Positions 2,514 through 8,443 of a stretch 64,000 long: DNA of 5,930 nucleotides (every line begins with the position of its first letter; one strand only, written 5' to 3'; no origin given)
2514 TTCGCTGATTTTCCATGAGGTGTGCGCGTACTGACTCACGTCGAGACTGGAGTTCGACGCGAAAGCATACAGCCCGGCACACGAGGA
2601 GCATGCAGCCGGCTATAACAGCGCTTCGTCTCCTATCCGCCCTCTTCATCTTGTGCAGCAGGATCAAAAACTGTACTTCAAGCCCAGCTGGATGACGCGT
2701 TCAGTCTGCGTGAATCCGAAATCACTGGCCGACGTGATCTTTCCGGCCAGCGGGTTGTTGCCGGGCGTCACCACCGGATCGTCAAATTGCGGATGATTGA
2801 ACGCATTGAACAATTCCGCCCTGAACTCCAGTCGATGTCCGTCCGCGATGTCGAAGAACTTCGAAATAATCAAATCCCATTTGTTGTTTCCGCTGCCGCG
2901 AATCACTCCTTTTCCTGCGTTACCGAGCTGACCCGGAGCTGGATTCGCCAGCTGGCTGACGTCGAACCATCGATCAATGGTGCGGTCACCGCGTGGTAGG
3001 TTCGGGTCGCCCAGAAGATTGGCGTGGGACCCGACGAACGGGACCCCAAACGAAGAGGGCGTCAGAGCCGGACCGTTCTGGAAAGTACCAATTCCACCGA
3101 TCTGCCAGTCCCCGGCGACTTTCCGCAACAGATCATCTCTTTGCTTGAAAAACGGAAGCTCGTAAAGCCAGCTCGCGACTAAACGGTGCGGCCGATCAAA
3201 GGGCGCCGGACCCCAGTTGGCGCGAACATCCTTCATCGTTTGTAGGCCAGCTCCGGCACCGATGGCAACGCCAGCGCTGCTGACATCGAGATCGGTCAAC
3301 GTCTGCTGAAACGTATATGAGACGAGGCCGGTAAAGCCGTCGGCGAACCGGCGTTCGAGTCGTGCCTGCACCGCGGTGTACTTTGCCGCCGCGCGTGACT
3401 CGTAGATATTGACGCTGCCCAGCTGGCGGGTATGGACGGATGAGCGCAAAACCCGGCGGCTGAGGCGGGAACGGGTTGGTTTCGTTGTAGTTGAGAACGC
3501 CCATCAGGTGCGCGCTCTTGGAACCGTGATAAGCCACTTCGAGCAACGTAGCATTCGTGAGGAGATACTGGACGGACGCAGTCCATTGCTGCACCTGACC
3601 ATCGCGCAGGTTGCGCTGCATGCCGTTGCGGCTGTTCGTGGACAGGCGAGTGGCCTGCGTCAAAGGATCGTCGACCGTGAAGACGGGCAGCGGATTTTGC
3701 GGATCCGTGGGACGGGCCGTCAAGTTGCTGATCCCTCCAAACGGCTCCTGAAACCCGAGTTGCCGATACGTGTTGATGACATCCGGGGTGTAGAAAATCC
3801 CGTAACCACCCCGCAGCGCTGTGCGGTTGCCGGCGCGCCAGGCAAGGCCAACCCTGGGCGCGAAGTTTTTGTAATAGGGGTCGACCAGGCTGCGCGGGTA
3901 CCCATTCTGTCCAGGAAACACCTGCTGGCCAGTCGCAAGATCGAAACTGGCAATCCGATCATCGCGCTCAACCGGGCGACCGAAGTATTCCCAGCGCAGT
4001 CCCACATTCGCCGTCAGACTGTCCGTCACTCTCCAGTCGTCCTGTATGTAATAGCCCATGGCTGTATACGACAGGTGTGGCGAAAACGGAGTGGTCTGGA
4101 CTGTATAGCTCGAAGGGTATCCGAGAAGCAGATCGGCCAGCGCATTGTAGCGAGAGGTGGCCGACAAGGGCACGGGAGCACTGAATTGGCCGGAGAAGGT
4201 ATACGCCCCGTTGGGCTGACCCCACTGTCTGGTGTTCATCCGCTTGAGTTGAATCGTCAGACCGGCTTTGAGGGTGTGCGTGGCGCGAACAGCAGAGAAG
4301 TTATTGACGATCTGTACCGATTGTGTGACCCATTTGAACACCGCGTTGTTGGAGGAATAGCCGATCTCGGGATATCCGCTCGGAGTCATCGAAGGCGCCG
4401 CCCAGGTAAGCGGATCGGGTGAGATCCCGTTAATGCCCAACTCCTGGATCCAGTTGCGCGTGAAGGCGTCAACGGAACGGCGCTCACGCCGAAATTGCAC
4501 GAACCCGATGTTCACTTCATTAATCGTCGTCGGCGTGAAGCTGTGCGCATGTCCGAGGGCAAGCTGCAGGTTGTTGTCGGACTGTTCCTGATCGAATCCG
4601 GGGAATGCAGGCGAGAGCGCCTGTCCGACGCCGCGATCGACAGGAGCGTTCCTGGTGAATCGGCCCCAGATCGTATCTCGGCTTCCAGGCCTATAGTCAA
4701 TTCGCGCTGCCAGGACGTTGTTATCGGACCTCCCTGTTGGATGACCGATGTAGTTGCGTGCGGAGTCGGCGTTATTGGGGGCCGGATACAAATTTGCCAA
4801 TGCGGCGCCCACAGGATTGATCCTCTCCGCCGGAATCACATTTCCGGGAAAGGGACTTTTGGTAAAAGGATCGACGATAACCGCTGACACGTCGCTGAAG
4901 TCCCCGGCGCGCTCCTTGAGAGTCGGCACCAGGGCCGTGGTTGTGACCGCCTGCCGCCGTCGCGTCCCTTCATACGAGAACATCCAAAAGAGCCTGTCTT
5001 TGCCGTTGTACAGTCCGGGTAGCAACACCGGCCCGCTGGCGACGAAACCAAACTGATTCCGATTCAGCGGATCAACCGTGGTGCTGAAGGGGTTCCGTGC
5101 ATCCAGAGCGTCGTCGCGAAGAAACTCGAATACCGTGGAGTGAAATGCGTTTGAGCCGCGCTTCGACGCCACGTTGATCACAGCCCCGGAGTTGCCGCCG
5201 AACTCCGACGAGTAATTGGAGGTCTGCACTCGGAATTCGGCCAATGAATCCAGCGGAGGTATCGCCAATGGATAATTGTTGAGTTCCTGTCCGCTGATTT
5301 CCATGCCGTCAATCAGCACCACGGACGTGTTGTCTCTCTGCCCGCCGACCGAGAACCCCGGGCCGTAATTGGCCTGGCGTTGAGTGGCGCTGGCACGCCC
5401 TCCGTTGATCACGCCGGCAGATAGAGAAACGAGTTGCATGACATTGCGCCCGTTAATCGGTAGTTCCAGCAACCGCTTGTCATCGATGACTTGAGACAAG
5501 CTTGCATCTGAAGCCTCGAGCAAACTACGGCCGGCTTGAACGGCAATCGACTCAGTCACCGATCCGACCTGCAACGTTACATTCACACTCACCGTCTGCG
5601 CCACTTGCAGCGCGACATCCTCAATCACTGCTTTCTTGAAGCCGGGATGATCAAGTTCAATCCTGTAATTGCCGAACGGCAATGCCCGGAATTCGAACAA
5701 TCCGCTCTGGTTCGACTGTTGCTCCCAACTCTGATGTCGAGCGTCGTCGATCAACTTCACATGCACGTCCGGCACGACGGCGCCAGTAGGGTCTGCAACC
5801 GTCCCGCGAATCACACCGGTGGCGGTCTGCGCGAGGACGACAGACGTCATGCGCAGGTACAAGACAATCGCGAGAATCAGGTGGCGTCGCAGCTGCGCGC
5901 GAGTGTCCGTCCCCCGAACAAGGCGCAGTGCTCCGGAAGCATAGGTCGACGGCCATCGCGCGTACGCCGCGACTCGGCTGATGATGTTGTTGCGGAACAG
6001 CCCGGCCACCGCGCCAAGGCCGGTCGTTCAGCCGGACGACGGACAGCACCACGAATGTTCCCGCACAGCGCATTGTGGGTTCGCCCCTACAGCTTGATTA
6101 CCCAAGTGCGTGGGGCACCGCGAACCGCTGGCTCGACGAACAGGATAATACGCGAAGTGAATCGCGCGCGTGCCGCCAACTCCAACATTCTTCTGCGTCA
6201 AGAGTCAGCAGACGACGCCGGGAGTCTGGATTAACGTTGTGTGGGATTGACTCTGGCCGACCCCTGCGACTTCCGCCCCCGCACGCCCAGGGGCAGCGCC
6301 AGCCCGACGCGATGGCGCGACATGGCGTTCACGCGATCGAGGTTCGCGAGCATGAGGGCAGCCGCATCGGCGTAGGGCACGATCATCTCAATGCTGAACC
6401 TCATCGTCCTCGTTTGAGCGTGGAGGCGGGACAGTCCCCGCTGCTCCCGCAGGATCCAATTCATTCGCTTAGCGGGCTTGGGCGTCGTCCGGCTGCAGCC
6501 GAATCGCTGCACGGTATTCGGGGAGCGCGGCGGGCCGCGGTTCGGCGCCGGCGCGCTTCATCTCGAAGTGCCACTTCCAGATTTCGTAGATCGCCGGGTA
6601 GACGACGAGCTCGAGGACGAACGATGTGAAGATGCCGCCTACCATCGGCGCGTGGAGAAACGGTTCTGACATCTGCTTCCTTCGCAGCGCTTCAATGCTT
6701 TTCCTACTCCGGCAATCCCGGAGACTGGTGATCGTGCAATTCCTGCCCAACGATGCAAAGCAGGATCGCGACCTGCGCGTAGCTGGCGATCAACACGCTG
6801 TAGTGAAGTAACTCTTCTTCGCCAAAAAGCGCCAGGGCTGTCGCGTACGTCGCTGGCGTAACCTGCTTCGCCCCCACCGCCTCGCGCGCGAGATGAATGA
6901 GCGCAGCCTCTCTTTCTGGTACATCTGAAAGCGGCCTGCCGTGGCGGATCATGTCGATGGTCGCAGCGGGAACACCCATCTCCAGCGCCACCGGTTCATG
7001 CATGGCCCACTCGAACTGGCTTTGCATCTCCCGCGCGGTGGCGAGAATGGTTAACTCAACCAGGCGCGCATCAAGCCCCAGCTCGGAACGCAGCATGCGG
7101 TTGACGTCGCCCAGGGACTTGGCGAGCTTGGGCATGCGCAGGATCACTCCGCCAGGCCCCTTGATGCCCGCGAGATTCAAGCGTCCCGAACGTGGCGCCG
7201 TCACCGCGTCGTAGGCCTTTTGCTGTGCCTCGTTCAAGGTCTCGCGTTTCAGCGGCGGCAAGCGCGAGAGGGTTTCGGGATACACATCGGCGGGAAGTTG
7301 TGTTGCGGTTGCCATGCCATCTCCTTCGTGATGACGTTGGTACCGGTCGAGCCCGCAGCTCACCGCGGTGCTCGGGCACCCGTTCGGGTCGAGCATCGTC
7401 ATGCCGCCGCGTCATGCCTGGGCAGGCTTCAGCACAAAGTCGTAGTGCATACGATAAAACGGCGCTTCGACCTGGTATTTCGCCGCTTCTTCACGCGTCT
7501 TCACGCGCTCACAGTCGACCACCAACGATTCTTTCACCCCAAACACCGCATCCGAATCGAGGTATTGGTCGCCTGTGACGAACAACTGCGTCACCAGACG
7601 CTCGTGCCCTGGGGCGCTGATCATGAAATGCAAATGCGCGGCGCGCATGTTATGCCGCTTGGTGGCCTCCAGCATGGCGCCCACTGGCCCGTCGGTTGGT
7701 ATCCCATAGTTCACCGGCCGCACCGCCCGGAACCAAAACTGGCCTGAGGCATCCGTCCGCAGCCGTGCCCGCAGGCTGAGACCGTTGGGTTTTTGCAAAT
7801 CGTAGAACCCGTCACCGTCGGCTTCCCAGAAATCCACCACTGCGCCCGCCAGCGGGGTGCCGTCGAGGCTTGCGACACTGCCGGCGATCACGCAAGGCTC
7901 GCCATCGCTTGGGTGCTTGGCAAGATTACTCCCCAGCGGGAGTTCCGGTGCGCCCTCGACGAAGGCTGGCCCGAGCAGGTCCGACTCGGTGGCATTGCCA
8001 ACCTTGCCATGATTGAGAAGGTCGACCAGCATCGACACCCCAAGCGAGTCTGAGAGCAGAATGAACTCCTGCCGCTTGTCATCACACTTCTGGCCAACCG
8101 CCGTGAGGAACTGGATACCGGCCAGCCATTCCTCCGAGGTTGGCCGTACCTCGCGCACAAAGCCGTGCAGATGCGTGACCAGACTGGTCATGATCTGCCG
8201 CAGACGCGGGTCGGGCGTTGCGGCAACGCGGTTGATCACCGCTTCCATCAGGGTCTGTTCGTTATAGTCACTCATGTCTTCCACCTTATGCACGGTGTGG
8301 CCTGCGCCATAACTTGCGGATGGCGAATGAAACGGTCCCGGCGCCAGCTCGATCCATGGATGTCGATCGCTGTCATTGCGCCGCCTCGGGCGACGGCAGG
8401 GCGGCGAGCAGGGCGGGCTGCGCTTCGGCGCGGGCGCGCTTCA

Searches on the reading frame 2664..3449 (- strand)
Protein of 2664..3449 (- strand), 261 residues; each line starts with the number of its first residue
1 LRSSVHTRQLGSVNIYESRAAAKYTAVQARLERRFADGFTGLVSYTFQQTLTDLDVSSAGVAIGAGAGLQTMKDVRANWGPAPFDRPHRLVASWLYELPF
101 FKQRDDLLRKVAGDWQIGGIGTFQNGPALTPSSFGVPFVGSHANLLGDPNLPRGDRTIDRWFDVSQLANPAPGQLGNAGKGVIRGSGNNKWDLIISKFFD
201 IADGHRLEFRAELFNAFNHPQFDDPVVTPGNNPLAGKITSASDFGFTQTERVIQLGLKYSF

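Call 27: search_protein_families(library=pfam, proteins=[window:2664-3449:-], max_evalue=0.001)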
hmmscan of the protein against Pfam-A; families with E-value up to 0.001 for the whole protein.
window:2664-3449:- (261 aa): 1 family
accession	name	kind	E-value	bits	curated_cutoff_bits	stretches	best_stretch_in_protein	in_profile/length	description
PF25183.1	OMP_b-brl_4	-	2.8e-62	211.7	30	1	8-254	589-838/838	Outer membrane beta barrel domain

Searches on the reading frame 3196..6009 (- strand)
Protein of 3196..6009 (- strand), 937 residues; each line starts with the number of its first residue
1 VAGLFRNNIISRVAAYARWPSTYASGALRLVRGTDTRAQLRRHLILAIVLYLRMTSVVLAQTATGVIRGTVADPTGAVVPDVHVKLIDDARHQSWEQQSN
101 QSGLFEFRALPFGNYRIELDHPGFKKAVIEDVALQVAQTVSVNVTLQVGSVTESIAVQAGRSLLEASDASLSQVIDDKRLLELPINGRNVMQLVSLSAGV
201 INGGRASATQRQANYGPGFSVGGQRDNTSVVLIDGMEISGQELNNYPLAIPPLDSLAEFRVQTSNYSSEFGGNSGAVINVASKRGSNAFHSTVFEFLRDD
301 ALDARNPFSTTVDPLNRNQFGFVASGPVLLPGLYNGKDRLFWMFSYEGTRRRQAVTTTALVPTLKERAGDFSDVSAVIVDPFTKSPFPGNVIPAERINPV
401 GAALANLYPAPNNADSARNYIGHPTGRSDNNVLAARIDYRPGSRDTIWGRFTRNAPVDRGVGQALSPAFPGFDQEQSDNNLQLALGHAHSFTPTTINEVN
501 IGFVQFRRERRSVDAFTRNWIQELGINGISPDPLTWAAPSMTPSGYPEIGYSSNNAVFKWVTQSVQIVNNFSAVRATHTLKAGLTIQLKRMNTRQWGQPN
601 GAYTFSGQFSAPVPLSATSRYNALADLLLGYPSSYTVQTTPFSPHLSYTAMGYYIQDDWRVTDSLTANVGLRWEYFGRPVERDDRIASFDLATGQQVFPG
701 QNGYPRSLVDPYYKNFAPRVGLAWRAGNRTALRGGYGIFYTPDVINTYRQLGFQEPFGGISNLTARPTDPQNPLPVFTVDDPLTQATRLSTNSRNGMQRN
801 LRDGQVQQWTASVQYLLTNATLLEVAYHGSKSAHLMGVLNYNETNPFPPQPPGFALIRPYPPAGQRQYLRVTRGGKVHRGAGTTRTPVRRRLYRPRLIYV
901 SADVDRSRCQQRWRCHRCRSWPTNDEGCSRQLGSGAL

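Call 27: search_protein_families(library=pfam, proteins=[window:3196-6009:-], max_evalue=0.001)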
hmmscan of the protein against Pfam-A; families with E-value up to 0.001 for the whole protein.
window:3196-6009:- (937 aa): 5 families
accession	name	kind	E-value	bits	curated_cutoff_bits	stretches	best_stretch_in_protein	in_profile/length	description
PF25183.1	OMP_b-brl_4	-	2.2e-154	516.4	30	1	282-870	2-598/838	Outer membrane beta barrel domain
PF13620.12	CarboxypepD_reg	-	2.1e-17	63.7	32.3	1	67-147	2-82/82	Carboxypeptidase regulatory-like domain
PF00593.30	TonB_dep_Rec_b-barrel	-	1.2e-06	29.1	27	1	489-762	69-254/436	TonB dependent receptor-like, beta-barrel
PF07715.20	Plug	-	7.6e-05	23.6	23.9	1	173-275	10-104/107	TonB-dependent Receptor Plug Domain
PF13715.12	CarbopepD_reg_2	-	0.00062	20.2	32.2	0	67-146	1-76/88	CarboxypepD_reg-like domain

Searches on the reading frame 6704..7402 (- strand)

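Call 27: search_protein_families(library=pfam, proteins=[window:6704-7402:-], max_evalue=0.001)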
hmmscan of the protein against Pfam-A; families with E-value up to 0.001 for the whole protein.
window:6704-7402:- (232 aa): 1 family
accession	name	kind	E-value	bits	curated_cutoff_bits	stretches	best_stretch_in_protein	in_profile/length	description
PF02627.25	CMD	-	4.5e-07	30.2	23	1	92-168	2-79/84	Carboxymuconolactone decarboxylase family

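Call 61: search_protein_families(library=ncbifam, proteins=[window:6704-7402:-], max_evalue=0.00001)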
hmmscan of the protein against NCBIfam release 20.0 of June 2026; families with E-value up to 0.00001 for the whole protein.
window:6704-7402:- (232 aa): 0 families

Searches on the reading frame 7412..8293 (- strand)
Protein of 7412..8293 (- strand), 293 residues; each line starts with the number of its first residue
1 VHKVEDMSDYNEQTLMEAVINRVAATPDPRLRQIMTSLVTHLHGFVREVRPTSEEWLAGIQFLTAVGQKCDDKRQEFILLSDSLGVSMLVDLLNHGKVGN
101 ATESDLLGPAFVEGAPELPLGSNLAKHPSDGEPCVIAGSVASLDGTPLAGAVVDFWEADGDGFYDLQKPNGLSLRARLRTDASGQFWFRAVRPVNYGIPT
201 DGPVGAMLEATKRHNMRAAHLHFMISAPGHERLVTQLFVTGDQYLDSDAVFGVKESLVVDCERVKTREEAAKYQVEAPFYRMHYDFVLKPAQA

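Call 27: search_protein_families(library=pfam, proteins=[window:7412-8293:-], max_evalue=0.001)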
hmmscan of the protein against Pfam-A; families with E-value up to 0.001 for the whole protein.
window:7412-8293:- (293 aa): 3 families
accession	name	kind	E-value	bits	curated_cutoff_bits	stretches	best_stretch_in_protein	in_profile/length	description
PF00775.27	Dioxygenase_C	-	3.2e-40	138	27.3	1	108-289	3-181/182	Dioxygenase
PF04444.19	Dioxygenase_N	-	1.5e-31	108.5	27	1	28-100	1-73/75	Catechol dioxygenase N terminus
PF13620.12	CarboxypepD_reg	-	3.2e-05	24.6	32.3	1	136-196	2-50/82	Carboxypeptidase regulatory-like domain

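Call 61: search_protein_families(library=ncbifam, proteins=[window:7412-8293:-], max_evalue=0.00001)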
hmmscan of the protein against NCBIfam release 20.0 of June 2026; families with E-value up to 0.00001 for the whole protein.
window:7412-8293:- (293 aa): 4 families
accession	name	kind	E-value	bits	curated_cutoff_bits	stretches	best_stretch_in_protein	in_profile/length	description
TIGR02439.1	catechol_proteo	equivalog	9.5e-49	165.9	392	1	13-288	6-285/285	catechol 1,2-dioxygenase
TIGR02465.1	chlorocat_1_2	equivalog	2e-45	154.9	359.25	1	30-264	3-227/246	chlorocatechol 1,2-dioxygenase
TIGR02438.1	catachol_actin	equivalog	4.4e-43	147.4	404.4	1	23-274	28-275/281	catechol 1,2-dioxygenase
TIGR02422.1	protocat_beta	equivalog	3.1e-11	43.4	296.4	1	130-256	57-180/220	protocatechuate 3,4-dioxygenase subunit beta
